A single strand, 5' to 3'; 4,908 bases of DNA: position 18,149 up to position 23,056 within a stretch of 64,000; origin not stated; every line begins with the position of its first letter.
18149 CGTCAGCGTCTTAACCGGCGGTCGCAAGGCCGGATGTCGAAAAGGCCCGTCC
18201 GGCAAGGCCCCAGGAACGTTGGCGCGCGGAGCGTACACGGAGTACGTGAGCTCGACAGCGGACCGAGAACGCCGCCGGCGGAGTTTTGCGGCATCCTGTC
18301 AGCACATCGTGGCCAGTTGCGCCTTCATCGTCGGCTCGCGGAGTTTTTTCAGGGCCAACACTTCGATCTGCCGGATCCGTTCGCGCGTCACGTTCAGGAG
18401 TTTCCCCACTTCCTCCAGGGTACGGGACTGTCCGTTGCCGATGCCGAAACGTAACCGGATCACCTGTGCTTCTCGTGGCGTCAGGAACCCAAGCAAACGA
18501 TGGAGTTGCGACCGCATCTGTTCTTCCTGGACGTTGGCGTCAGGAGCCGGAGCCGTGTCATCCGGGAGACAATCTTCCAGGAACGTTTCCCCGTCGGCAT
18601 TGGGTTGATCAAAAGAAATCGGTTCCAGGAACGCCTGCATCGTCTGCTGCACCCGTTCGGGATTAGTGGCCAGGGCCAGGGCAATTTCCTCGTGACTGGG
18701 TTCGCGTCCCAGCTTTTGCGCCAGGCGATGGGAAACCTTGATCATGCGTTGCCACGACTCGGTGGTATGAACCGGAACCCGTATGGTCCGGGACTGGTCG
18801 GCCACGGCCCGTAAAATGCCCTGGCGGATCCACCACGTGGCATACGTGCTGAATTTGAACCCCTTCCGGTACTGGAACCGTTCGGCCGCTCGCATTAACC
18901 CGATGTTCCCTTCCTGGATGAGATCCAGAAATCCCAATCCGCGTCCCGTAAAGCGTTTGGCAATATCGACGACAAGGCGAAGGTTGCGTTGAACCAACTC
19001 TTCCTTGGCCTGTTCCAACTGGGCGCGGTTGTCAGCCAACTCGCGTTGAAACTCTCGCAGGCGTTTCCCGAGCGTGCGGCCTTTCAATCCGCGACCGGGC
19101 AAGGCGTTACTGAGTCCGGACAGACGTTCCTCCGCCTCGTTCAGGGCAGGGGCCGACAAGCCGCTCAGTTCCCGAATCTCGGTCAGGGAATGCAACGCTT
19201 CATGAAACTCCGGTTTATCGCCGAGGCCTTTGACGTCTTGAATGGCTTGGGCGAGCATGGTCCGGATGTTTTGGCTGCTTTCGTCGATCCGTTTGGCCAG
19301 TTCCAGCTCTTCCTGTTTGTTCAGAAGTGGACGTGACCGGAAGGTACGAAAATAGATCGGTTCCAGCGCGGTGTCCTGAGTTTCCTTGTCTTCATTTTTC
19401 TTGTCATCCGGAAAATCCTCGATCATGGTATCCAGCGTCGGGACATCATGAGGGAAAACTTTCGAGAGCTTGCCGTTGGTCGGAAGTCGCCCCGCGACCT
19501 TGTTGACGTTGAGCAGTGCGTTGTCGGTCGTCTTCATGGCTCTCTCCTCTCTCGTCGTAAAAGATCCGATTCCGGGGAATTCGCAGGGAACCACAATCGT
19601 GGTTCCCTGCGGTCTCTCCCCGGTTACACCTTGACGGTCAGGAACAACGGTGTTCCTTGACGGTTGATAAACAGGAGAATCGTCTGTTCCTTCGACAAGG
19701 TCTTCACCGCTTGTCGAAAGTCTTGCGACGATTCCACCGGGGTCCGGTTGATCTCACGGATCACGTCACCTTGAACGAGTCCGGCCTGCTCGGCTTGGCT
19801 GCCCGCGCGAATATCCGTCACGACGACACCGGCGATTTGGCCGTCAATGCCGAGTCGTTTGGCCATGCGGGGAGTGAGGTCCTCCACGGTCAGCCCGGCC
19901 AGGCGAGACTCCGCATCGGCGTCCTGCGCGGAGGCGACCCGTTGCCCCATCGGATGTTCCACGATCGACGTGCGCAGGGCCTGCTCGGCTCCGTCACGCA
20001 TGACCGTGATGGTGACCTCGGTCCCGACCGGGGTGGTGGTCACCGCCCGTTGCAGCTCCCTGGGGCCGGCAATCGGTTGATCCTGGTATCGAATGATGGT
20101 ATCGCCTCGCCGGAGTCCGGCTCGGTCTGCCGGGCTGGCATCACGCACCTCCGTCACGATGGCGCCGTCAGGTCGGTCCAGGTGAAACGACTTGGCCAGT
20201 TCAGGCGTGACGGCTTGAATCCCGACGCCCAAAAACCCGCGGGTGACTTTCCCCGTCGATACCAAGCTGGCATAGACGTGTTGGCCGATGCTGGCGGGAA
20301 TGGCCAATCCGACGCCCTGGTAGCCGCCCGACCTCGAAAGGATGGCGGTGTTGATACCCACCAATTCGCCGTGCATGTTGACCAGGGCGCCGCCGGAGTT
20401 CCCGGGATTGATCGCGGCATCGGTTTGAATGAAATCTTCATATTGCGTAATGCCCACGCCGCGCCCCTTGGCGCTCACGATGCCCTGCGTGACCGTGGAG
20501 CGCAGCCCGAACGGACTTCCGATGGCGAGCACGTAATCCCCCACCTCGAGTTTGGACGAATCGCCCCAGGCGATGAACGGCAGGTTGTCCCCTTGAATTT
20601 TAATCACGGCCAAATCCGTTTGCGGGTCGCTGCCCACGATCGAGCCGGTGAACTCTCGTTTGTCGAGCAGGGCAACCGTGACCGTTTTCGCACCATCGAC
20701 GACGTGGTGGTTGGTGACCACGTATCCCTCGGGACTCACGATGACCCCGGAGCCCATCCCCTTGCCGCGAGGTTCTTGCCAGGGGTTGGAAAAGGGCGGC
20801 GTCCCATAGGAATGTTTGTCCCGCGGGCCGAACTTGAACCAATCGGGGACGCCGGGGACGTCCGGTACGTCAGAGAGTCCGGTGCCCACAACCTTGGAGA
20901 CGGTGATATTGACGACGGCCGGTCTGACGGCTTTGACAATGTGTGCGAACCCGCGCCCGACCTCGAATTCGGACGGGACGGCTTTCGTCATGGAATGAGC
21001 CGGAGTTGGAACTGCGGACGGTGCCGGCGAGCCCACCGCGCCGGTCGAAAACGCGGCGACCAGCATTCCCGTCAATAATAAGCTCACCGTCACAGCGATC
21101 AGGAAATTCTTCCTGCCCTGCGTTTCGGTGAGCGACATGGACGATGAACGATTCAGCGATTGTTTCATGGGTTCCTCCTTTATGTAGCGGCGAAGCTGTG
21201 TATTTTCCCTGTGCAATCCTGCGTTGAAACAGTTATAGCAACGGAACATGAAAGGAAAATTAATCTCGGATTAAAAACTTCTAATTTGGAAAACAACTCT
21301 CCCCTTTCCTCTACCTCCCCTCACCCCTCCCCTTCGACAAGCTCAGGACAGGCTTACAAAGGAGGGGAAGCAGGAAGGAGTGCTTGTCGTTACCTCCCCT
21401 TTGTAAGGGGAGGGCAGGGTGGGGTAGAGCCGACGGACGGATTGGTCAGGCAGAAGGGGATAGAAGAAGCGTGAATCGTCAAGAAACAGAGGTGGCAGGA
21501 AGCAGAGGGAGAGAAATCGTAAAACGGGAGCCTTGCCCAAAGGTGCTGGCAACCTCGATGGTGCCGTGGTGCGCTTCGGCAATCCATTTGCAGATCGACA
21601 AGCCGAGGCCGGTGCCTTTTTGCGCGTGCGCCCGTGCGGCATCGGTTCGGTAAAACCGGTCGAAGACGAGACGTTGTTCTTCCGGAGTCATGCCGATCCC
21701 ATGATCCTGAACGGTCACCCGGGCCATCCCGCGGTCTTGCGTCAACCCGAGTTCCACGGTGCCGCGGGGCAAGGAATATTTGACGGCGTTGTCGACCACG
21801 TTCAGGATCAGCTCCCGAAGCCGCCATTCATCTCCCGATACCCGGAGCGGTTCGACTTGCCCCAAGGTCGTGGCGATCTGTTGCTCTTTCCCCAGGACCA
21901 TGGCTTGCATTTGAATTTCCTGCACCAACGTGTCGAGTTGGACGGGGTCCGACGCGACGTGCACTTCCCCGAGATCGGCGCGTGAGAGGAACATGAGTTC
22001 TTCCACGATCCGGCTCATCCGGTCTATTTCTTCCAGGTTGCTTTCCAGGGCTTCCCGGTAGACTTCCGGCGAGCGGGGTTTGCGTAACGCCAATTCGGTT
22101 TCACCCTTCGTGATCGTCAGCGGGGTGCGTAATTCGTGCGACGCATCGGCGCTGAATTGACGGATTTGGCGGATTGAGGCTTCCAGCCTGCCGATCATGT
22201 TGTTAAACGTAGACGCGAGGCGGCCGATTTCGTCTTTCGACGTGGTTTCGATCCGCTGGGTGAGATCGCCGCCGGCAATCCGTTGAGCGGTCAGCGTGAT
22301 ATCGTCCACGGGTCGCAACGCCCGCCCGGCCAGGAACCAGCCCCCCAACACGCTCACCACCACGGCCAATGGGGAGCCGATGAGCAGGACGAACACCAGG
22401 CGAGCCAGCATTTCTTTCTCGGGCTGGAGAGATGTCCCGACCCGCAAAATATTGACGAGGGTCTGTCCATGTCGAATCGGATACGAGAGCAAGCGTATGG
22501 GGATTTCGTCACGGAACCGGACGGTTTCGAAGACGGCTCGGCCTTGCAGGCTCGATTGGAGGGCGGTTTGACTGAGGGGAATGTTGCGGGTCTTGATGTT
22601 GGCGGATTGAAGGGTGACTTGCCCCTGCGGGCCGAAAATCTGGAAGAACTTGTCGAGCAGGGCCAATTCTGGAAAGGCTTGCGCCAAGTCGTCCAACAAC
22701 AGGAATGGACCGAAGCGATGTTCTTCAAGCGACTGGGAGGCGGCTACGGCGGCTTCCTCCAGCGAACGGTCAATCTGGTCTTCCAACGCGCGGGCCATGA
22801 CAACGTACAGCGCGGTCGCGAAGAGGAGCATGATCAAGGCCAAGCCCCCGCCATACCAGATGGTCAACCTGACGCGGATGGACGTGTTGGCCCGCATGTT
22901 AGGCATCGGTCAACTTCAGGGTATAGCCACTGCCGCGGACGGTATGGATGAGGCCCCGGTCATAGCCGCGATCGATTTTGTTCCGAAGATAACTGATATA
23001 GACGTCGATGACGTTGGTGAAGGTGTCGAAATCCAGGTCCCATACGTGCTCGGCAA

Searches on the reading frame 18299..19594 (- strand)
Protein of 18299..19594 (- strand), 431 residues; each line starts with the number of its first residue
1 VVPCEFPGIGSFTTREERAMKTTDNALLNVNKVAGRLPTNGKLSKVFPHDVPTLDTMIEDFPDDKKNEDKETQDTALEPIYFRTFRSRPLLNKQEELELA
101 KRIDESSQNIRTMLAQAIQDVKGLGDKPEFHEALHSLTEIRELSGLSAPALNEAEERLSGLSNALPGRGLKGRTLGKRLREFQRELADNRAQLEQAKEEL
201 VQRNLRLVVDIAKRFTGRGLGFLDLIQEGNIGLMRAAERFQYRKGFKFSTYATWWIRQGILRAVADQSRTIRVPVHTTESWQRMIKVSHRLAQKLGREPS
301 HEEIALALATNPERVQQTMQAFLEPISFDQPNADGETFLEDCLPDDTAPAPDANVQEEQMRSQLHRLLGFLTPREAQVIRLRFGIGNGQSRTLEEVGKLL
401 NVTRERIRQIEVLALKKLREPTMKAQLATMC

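Call 48: search_protein_families(library=pfam, proteins=[window:18299-19594:-], max_evalue=0.001)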
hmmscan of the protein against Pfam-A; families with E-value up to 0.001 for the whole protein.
window:18299-19594:- (431 aa): 4 families
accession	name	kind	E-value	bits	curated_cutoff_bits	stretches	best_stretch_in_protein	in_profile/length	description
PF04542.20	Sigma70_r2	-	5.5e-23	81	24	1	200-270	1-71/71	Sigma-70 region 2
PF04545.22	Sigma70_r4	-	7.4e-18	64.2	24.1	1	368-420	2-50/50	Sigma-70, region 4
PF04539.22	Sigma70_r3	-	1e-14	54.8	25.3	1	280-352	2-75/78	Sigma-70 region 3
PF00140.25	Sigma70_r1_2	-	0.00016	22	22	1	80-104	5-29/34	Sigma-70 factor, region 1.2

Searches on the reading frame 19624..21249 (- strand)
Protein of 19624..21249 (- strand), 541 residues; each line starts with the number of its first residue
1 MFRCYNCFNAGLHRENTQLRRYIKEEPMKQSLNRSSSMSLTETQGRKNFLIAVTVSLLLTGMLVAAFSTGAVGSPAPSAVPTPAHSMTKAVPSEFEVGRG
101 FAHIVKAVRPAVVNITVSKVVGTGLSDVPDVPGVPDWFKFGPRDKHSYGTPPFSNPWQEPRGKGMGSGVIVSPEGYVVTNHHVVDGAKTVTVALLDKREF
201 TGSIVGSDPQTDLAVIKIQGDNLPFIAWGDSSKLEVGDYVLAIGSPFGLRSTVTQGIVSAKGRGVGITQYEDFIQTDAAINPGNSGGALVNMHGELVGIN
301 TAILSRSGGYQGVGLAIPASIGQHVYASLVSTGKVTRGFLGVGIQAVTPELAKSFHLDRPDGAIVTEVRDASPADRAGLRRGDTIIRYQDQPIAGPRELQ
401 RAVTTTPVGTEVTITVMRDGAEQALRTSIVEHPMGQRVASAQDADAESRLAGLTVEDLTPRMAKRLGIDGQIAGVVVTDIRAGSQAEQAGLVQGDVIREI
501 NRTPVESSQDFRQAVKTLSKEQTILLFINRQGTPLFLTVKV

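Call 48: search_protein_families(library=pfam, proteins=[window:19624-21249:-], max_evalue=0.001)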
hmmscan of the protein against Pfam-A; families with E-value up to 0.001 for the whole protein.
window:19624-21249:- (541 aa): 8 families
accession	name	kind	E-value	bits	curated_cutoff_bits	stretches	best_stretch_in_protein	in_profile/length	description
PF13365.12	Trypsin_2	-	3e-35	122.5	27.6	1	166-299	1-144/144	Trypsin-like peptidase domain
PF13180.12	PDZ_2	-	4.8e-28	97.7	27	2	339-427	2-78/80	PDZ domain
PF17820.7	PDZ_6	-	5.9e-20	71.2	27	2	364-417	1-53/54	PDZ domain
PF00089.32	Trypsin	-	1e-19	71.7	20.6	1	164-310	25-206/220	Trypsin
PF00595.29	PDZ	-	2.1e-16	60.5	23.2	2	334-417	6-81/81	PDZ domain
PF10459.15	Peptidase_S46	-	1.8e-06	27.4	22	0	164-185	47-68/698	Peptidase S46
PF12812.13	PDZ_1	-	0.00048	20.6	28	0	450-519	10-76/78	PDZ-like domain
PF04495.20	GRASP55_65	-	0.00058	20.6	27.7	0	363-418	45-100/138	GRASP55/65 PDZ-like domain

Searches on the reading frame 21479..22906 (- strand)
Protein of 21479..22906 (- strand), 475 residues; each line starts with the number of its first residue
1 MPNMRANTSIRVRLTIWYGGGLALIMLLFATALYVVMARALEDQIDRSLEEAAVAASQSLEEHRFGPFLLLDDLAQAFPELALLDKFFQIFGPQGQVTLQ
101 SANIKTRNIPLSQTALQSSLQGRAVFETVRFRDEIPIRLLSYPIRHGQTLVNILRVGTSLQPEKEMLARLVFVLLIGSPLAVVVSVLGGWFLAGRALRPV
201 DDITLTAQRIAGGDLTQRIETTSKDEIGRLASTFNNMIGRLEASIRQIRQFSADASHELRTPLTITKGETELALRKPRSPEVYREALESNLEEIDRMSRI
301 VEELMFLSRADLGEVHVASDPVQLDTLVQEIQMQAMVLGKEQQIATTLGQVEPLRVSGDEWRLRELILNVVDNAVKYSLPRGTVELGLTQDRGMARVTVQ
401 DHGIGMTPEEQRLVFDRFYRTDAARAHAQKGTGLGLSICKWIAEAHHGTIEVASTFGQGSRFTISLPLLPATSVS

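Call 48: search_protein_families(library=pfam, proteins=[window:21479-22906:-], max_evalue=0.001)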
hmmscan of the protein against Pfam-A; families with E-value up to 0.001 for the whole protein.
window:21479-22906:- (475 aa): 4 families
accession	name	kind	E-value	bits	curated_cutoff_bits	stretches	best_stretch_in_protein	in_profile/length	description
PF02518.31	HATPase_c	-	9.2e-30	103.8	26.4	1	358-468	1-109/111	Histidine kinase-, DNA gyrase B-, and HSP90-like ATPase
PF00672.30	HAMP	-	1.1e-18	67.7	25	1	191-243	1-53/53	HAMP domain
PF00512.31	HisKA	-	3e-17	62.9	26.9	1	248-312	2-65/66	His Kinase A (phospho-acceptor) domain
PF08521.16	2CSK_N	-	6.2e-05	23.5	23.2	1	22-166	1-136/140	Two-component sensor kinase N-terminal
